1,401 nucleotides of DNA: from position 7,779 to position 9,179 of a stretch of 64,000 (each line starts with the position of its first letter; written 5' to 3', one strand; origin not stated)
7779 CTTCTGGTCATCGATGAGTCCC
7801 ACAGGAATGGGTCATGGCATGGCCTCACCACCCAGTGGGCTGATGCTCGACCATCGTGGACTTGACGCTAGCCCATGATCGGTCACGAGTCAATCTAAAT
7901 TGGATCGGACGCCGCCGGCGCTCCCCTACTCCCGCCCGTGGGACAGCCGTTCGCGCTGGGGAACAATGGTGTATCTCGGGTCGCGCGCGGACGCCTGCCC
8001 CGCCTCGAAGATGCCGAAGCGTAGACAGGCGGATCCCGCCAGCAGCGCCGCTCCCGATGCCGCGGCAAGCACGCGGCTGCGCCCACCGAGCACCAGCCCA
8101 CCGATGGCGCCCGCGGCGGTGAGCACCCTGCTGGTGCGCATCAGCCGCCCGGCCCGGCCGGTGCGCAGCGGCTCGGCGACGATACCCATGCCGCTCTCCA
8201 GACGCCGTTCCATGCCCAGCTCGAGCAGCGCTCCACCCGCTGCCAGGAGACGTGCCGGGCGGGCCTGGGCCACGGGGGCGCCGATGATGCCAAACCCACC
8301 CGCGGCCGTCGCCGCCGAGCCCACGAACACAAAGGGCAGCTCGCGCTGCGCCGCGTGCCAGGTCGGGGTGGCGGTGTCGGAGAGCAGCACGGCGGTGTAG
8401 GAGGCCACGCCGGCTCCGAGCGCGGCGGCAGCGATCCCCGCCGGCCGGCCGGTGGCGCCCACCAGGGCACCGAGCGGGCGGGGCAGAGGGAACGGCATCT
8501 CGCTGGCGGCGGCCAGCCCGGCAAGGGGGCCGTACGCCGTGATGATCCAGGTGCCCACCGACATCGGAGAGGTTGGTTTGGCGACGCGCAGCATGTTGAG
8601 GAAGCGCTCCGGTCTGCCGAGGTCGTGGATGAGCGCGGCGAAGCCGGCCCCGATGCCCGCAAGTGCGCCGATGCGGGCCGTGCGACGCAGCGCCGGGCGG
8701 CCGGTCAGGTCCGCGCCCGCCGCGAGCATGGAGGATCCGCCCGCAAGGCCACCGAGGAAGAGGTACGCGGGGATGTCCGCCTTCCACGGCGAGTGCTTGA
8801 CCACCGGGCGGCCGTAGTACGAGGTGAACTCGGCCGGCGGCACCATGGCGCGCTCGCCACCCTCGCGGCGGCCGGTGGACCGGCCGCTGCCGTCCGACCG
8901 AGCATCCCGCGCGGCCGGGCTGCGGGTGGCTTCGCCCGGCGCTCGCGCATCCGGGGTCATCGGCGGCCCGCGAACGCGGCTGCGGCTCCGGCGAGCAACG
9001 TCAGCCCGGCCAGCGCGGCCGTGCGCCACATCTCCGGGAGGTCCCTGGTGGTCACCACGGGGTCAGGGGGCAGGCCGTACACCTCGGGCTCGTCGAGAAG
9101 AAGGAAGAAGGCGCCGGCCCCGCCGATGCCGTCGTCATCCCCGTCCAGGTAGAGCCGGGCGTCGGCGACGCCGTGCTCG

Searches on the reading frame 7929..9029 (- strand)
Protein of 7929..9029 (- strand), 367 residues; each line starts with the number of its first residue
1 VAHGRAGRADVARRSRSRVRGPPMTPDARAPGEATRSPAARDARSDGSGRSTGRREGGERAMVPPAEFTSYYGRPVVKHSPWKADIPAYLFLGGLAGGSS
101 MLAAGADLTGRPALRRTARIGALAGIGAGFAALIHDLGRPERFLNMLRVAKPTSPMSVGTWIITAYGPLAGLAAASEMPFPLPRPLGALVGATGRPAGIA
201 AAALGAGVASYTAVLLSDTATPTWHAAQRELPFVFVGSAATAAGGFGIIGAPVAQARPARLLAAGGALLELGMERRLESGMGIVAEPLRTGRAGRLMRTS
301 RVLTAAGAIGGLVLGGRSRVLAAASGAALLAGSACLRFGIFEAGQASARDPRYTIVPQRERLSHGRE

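Call 10: search_protein_families(library=pfam, proteins=[window:7929-9029:-])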
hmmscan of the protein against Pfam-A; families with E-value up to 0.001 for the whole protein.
window:7929-9029:- (367 aa): 1 family
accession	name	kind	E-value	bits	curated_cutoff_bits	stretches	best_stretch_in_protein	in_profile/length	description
PF03916.19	NrfD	-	4.2e-17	63.2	25.8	1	81-242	10-186/313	Polysulphide reductase, NrfD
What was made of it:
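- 7926..8960 (-): Gamma subunit: 8-helix NrfD/PsrC-type quinone-reactive membrane anchor with an Arg-rich N-terminal tail. Its ATG overlaps the beta stop (ATGA); the public gene call starts at the inner Met, 8846. PF03916 (call 10).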

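Call 13: search_protein_families(library=ncbifam, proteins=[window:7929-9029:-])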
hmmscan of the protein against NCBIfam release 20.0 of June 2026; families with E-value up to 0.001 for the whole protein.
window:7929-9029:- (367 aa): 1 family
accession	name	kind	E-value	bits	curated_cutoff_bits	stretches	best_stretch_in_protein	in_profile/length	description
TIGR03148.1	cyt_nit_nrfD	equivalog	0.00052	19.4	347.6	0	82-166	10-100/316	cytochrome c nitrite reductase subunit NrfD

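Call 59: find_homologous_proteins(query=window:7929-8960:-, max_evalue=0.00001)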
Query window:7929-8960:- (344 aa): 7769 proteins with E <= 0.00001 among 8000 candidates; the best 120 are listed.
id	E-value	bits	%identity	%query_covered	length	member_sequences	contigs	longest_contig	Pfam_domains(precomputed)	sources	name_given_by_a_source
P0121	3.6e-185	633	100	89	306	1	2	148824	PF03916.20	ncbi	ncbi:MAG: NrfD/PsrC family molybdoenzyme membrane anchor subunit [Candidatus Dormibacteria bacterium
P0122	3.3e-140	485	74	94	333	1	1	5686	PF03916.20,PF14589.11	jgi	jgi:formate-dependent nitrite reductase membrane component NrfD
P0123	4.3e-139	482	77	90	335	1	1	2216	PF03916.20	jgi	jgi:formate-dependent nitrite reductase membrane component NrfD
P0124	1.1e-137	477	73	94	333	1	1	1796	PF03916.20,PF14589.11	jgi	jgi:formate-dependent nitrite reductase membrane component NrfD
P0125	1.1e-136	474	75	88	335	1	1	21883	PF03916.20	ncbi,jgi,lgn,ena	-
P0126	8.5e-134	464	72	91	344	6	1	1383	PF03916.20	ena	-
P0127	9.1e-134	464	72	89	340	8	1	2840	PF03916.20,PF14589.11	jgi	jgi:formate-dependent nitrite reductase membrane component NrfD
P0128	6.1e-133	461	73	89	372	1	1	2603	PF03916.20,PF14589.11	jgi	jgi:hypothetical protein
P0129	2.3e-132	460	73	90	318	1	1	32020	PF03916.20,PF14589.11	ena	-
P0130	2.4e-132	460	73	90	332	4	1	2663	PF03916.20,PF14589.11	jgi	jgi:formate-dependent nitrite reductase membrane component NrfD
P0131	2.4e-132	460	75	89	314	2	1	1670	PF03916.20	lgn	-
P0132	2.5e-132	459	71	90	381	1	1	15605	PF03916.20,PF14589.11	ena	-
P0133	3.1e-132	459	70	90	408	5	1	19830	PF03916.20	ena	-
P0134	3.7e-132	459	74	90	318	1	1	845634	PF03916.20,PF14589.11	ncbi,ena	-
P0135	2.6e-131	456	71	89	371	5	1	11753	PF03916.20,PF14589.11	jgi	-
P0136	9.4e-131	454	70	89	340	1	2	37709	PF03916.20,PF14589.11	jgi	jgi:hypothetical protein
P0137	1.1e-130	454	69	90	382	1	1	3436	PF03916.20,PF14589.11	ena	-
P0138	1.2e-130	454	69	91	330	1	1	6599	PF03916.20,PF14589.11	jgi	jgi:hypothetical protein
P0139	2.1e-130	453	72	88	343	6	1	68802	PF03916.20,PF14589.11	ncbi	ncbi:MAG TPA: NrfD/PsrC family molybdoenzyme membrane anchor subunit [Candidatus Dormibacteraeota ba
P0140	2.2e-130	453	69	88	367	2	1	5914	PF03916.20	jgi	-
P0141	2.3e-130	453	69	93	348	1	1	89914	PF03916.20,PF14589.11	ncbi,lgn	ncbi:MAG: NrfD/PsrC family molybdoenzyme membrane anchor subunit [Mycobacteriales bacterium]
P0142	2.4e-130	453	71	90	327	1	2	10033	PF03916.20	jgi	jgi:formate-dependent nitrite reductase membrane component NrfD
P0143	2.4e-130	453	71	89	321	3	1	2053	PF03916.20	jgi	-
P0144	2.6e-130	453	71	89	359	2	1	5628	PF03916.20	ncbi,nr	ncbi:MAG: polysulfide reductase [Mycobacterium sp.]|nr:polysulfide reductase [Mycobacterium sp.]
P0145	2.8e-130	453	72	88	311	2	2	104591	PF03916.20,PF14589.11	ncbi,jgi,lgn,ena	ncbi:MAG TPA: NrfD/PsrC family molybdoenzyme membrane anchor subunit [Candidatus Dormibacteraeota ba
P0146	2.8e-130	453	68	89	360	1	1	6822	PF03916.20,PF14589.11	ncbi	-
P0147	3.1e-130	453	73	88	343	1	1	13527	PF03916.20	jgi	jgi:hypothetical protein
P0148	3.2e-130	453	71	89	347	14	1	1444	PF03916.20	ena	-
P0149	3.6e-130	452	70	91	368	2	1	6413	PF03916.20,PF14589.11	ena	-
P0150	4.6e-130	452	73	90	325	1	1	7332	PF03916.20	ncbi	-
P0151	4.7e-130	452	70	91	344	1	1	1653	PF03916.20,PF14589.11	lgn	-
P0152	5.1e-130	452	68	98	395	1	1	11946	PF03916.20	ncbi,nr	ncbi:MAG: nrfD [Frankiales bacterium]|nr:nrfD [Frankiales bacterium]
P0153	5.7e-130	452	69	91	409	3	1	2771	PF03916.20,PF14589.11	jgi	jgi:formate-dependent nitrite reductase membrane component NrfD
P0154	6.1e-130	452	70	90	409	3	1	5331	PF03916.20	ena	-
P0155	7.7e-130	451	69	89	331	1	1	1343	PF03916.20,PF14589.11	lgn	-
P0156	8.8e-130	451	71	90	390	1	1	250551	PF03916.20,PF14589.11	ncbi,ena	-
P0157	8.8e-130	451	71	90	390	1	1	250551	PF03916.20,PF14589.11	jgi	-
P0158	9.5e-130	451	71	89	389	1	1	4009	PF03916.20,PF14589.11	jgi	jgi:formate-dependent nitrite reductase membrane component NrfD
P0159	1.0e-129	451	69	94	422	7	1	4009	PF03916.20,PF14589.11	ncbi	-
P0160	1.3e-129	451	70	88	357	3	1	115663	PF03916.20,PF14589.11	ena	-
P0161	1.5e-129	450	69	89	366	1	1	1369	PF03916.20,PF14589.11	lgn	-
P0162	1.5e-129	450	70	90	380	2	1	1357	PF03916.20,PF14589.11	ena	-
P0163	1.6e-129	450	70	89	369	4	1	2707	PF03916.20,PF14589.11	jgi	jgi:formate-dependent nitrite reductase membrane component NrfD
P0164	1.8e-129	450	70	91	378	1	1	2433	PF03916.20,PF14589.11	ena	-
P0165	1.9e-129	450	70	88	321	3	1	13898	PF03916.20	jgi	jgi:hypothetical protein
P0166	2.9e-129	449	68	89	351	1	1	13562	PF03916.20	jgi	jgi:formate-dependent nitrite reductase membrane component NrfD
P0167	3.0e-129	449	71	88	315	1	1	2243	PF03916.20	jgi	jgi:hypothetical protein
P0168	3.4e-129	449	70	89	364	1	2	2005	PF03916.20,PF14589.11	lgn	-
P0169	4.0e-129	449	70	89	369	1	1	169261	PF03916.20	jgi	jgi:formate-dependent nitrite reductase membrane component NrfD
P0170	4.5e-129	449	70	89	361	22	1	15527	PF03916.20,PF14589.11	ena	-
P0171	4.6e-129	449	69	90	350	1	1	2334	PF03916.20,PF14589.11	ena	-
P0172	5.4e-129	449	69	88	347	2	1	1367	PF03916.20,PF14589.11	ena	-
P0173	5.5e-129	448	68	94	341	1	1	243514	PF03916.20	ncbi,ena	-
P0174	6.4e-129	448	70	90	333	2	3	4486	PF03916.20,PF14589.11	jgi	jgi:formate-dependent nitrite reductase membrane component NrfD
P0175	7.4e-129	448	68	92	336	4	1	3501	PF03916.20,PF14589.11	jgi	jgi:formate-dependent nitrite reductase membrane component NrfD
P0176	9.1e-129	448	70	90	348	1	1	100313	PF03916.20,PF14589.11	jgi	jgi:hypothetical protein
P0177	1.1e-128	447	71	89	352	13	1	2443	PF03916.20,PF14589.11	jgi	jgi:formate-dependent nitrite reductase membrane component NrfD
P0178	1.4e-128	447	68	96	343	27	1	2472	PF03916.20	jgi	jgi:formate-dependent nitrite reductase membrane component NrfD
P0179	1.4e-128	447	69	94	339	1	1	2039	PF03916.20,PF14589.11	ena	-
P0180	1.4e-128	447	70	90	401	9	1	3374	PF03916.20,PF14589.11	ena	-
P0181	1.5e-128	447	71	88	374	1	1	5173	PF03916.20,PF14589.11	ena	-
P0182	1.6e-128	447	71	88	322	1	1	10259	PF03916.20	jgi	jgi:hypothetical protein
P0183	1.6e-128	447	69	92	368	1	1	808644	PF03916.20,PF14589.11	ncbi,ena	-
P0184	1.8e-128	447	69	88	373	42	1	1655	PF03916.20,PF14589.11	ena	-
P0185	2.4e-128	446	69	90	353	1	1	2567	PF03916.20,PF14589.11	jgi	jgi:formate-dependent nitrite reductase membrane component NrfD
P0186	2.6e-128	446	70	89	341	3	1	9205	PF03916.20,PF14589.11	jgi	jgi:formate-dependent nitrite reductase membrane component NrfD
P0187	2.9e-128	446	67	88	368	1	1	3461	PF03916.20,PF14589.11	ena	-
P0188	3.2e-128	446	73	88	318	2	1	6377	PF03916.20,PF14589.11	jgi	jgi:Polysulphide reductase, NrfD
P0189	3.2e-128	446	69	89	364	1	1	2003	PF03916.20,PF14589.11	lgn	-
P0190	3.6e-128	446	71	88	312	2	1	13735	PF03916.20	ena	-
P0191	3.8e-128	446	70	89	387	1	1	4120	PF03916.20,PF14589.11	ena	-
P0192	3.9e-128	446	70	88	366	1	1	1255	PF03916.20,PF14589.11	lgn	-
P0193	4.7e-128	445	69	89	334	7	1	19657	PF03916.20,PF14589.11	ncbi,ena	-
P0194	4.8e-128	445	71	89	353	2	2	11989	PF03916.20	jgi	jgi:hypothetical protein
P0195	4.8e-128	445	68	90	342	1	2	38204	PF03916.20,PF14589.11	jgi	jgi:formate-dependent nitrite reductase membrane component NrfD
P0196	5.6e-128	445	68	90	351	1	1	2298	PF03916.20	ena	-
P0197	5.9e-128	445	71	90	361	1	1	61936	PF03916.20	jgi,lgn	jgi:formate-dependent nitrite reductase membrane component NrfD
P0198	6.0e-128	445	69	91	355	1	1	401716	PF03916.20,PF14589.11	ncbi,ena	-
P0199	6.0e-128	445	71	89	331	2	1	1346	PF03916.20,PF14589.11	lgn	-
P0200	6.0e-128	445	70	89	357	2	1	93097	PF03916.20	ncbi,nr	ncbi:MAG: hypothetical protein QOE97_2601 [Pseudonocardiales bacterium]|nr:hypothetical protein [Pse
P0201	6.4e-128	445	69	89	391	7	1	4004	PF03916.20,PF14589.11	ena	-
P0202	7.3e-128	445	68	89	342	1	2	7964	PF03916.20,PF14589.11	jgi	jgi:formate-dependent nitrite reductase membrane component NrfD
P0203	8.2e-128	445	68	91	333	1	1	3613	PF03916.20,PF14589.11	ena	-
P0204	8.9e-128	444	70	89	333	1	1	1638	PF03916.20,PF14589.11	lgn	-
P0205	9.7e-128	444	70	90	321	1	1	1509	PF03916.20,PF14589.11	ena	-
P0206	1.0e-127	444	69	89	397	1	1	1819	PF03916.20,PF14589.11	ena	-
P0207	1.0e-127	444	71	90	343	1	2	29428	PF03916.20,PF14589.11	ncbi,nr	ncbi:MAG: polysulfide reductase NrfD [Actinobacteria bacterium]|nr:polysulfide reductase NrfD [Actin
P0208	1.0e-127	444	68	89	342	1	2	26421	PF03916.20,PF14589.11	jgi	jgi:formate-dependent nitrite reductase membrane component NrfD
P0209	1.1e-127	444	70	89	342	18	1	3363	PF03916.20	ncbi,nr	ncbi:MAG: hypothetical protein QOG22_1153 [Pseudonocardiales bacterium]|nr:hypothetical protein [Pse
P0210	1.4e-127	444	71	88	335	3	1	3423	PF03916.20,PF14589.11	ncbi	-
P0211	1.7e-127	444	68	91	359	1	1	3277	PF03916.20,PF14589.11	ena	-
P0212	1.7e-127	444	69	90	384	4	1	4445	PF03916.20,PF14589.11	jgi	jgi:formate-dependent nitrite reductase membrane component NrfD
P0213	1.8e-127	443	68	89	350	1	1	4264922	PF03916.20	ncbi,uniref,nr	ncbi:NrfD/PsrC family molybdoenzyme membrane anchor subunit [Nocardioides ochotonae]|uniref:NrfD/Psr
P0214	1.8e-127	443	68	92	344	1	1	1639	PF03916.20,PF14589.11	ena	-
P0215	2.0e-127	443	69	89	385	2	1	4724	PF03916.20,PF14589.11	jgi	jgi:formate-dependent nitrite reductase membrane component NrfD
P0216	2.0e-127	443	68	89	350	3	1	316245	PF03916.20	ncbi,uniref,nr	ncbi:NrfD/PsrC family molybdoenzyme membrane anchor subunit [Nocardioides ochotonae]|uniref:NrfD/Psr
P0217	2.1e-127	443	70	89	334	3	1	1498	PF03916.20,PF14589.11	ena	-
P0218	2.1e-127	443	69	89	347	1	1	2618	PF03916.20,PF14589.11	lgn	-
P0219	2.2e-127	443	72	88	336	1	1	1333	PF03916.20,PF14589.11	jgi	jgi:formate-dependent nitrite reductase membrane component NrfD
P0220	3.3e-127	443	71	89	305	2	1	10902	PF03916.20,PF14589.11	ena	-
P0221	3.4e-127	443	69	88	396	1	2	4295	PF03916.20,PF14589.11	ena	-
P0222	3.4e-127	443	70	89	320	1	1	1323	PF03916.20,PF14589.11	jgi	-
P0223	3.8e-127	442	69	87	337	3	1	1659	PF03916.20,PF14589.11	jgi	-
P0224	4.5e-127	442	70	89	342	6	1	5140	PF03916.20,PF14589.11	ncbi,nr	ncbi:MAG: hypothetical protein QOC66_2315 [Pseudonocardiales bacterium]|nr:hypothetical protein [Pse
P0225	4.8e-127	442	69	89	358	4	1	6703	PF03916.20,PF14589.11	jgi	-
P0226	5.2e-127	442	69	92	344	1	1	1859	PF03916.20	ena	-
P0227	5.8e-127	442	69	91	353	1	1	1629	PF03916.20,PF14589.11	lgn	-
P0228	6.2e-127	442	70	90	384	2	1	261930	PF03916.20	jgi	jgi:formate-dependent nitrite reductase membrane component NrfD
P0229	6.6e-127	442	69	90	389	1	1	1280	PF03916.20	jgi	-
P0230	6.7e-127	442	68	89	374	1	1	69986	PF03916.20,PF14589.11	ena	-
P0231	6.9e-127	442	70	88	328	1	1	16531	PF03916.20,PF14589.11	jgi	jgi:formate-dependent nitrite reductase membrane component NrfD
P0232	7.4e-127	441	68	90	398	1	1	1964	PF03916.20,PF14589.11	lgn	-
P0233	7.5e-127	441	72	87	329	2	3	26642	PF03916.20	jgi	jgi:formate-dependent nitrite reductase membrane component NrfD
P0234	8.5e-127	441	69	88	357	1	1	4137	PF03916.20,PF14589.11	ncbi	-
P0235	9.1e-127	441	71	88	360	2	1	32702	PF03916.20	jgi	-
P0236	9.3e-127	441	70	89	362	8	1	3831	PF03916.20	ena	-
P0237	1.1e-126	441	70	89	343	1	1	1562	PF03916.20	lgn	-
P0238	1.2e-126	441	67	96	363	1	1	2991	PF03916.20,PF14589.11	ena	-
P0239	1.2e-126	441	67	90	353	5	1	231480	PF03916.20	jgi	-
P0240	1.3e-126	441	70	88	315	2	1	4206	PF03916.20,PF14589.11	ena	-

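Call 69: search_solved_structures(query=A4, max_evalue=0.01, show_alignments=1)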
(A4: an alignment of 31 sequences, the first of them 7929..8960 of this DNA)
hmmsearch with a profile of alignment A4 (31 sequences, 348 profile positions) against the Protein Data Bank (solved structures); distinct sequences matched with E-value up to 0.01: 0.

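Call 72: predict_structure(alignment_id=A4)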
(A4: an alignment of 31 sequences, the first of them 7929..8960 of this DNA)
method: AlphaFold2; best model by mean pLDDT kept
length: 344 residues; sequences in the alignment: 31
mean_pLDDT: 78.4   pTM: 0.76
mean pLDDT of the five models: 78.4, 76.0, 76.0, 75.9, 74.4
residues with pLDDT >= 90: 167; 70-90: 71; 50-70: 48; < 50: 58
segments of 3 or more residues with pLDDT < 50: 1-57
pLDDT, mean of each block of 10 residues (from residue 1): 38 39 40 39 41 47 84 96 96 96 88 74 64 67 91 85 91 95 81 62 83 96 98 97 97 88 89 97 97 95 98 92 78 55 54
secondary structure, 60 per line:
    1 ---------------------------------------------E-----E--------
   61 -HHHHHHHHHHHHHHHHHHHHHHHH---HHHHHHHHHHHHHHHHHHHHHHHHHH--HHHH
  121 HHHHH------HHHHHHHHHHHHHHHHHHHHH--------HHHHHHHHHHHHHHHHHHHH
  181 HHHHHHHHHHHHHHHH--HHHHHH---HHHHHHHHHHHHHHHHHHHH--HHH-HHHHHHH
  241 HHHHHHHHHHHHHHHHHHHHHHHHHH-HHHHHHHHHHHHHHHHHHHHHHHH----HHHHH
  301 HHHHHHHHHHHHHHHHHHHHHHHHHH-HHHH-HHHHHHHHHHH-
elements in order: H62-85 H89-114 H117-125 H132-152 H161-196 H199-204 H208-227 H234-266 H268-291 H296-326 H328-331 H333-343
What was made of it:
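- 7926..8960 (-): AF2 model with pLDDT 78 and 8 TM helices (call 72).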

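Call 74: fold_search(model_id=the predicted structure, library=pdb)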
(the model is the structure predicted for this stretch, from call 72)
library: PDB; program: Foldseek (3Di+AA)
matches with E <= 10: 270; with E <= 0.001: 4
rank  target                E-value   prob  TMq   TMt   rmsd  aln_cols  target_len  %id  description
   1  8k9e_C                1.2e-04  1.00  0.62  0.49   4.6       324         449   11  Cryo-EM structure of the photosynthetic alternative complex III from Chloroflexus aurantiacus at 3.3 angstrom (released 2024-03-06)
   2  6lod_C                3.9e-04  1.00  0.60  0.46   5.1       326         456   12  Cryo-EM structure of the air-oxidized photosynthetic alternative complex III from Roseiflexus castenholzii (released 2020-11-04)
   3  6btm_C                6.9e-04  1.00  0.57  0.44   6.8       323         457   12  Structure of Alternative Complex III from Flavobacterium johnsoniae (Wild Type) (released 2018-05-09)
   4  2vpw_C                6.9e-04  1.00  0.50  0.65   5.8       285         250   24  Polysulfide reductase with bound menaquinone (released 2008-06-10)
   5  7d5i_B                3.0e-02  1.00  0.48  0.47   5.8       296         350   16  Structure of Mycobacterium smegmatis bd complex in the apo-form. (released 2021-06-23)
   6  7nkz_B                5.8e-02  1.00  0.49  0.50   5.9       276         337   14  Cryo-EM structure of the cytochrome bd oxidase from M. tuberculosis at 2.5 A resolution (released 2021-09-22)
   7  9r2g_A                6.8e-02  1.00  0.42  0.40   8.3       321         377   13  Cytochrome bd II oxidase qOR-2 type from Mycobacterium smegmatis (released 2026-03-04)
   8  8b4o_B                1.2e-01  1.00  0.43  0.45   6.7       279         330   14  Cryo-EM structure of cytochrome bd oxidase from C. glutamicum (released 2022-12-28)
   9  9fka_B                1.3e-01  1.00  0.50  0.50   5.5       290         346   14  Cryo-EM structure of the reduced cytochrome bd oxidase from M. tuberculosis (released 2025-02-12)
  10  9r2g_D                2.2e-01  0.99  0.44  0.46   7.2       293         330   17  Cytochrome bd II oxidase qOR-2 type from Mycobacterium smegmatis (released 2026-03-04)
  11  6rko_B                3.0e-01  0.99  0.45  0.42   6.1       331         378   12  Cryo-EM structure of the E. coli cytochrome bd-I oxidase at 2.68 A resolution (released 2019-10-16)
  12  7ose_B                3.3e-01  1.00  0.49  0.45   5.8       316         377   12  cytochrome bd-II type oxidase with bound aurachin D (released 2021-11-17)
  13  7oy2_B                5.1e-01  0.99  0.49  0.45   5.8       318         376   11  High resolution structure of cytochrome bd-II oxidase from E. coli (released 2021-12-15)
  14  7p5j_A                6.0e-01  0.08  0.11  0.10  35.5       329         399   14  Cryo-EM structure of human TTYH1 in GDN (released 2021-08-11)
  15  7nkz_A                6.5e-01  0.91  0.43  0.34   8.3       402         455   12  Cryo-EM structure of the cytochrome bd oxidase from M. tuberculosis at 2.5 A resolution (released 2021-09-22)
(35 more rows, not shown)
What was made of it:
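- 7926..8960 (-): Foldseek hits ActC 8k9e_C and PsrC 2vpw_C at E about 1e-4 (call 74).
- On FDH-N type (FdnGHI): Gamma is NrfD/PsrC-type (calls 10, 72, 74).
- On FqoABC (NrfD-anchored formate:quinone oxidoreductase): Eight helices and the PsrC/ActC fold (calls 72, 74).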
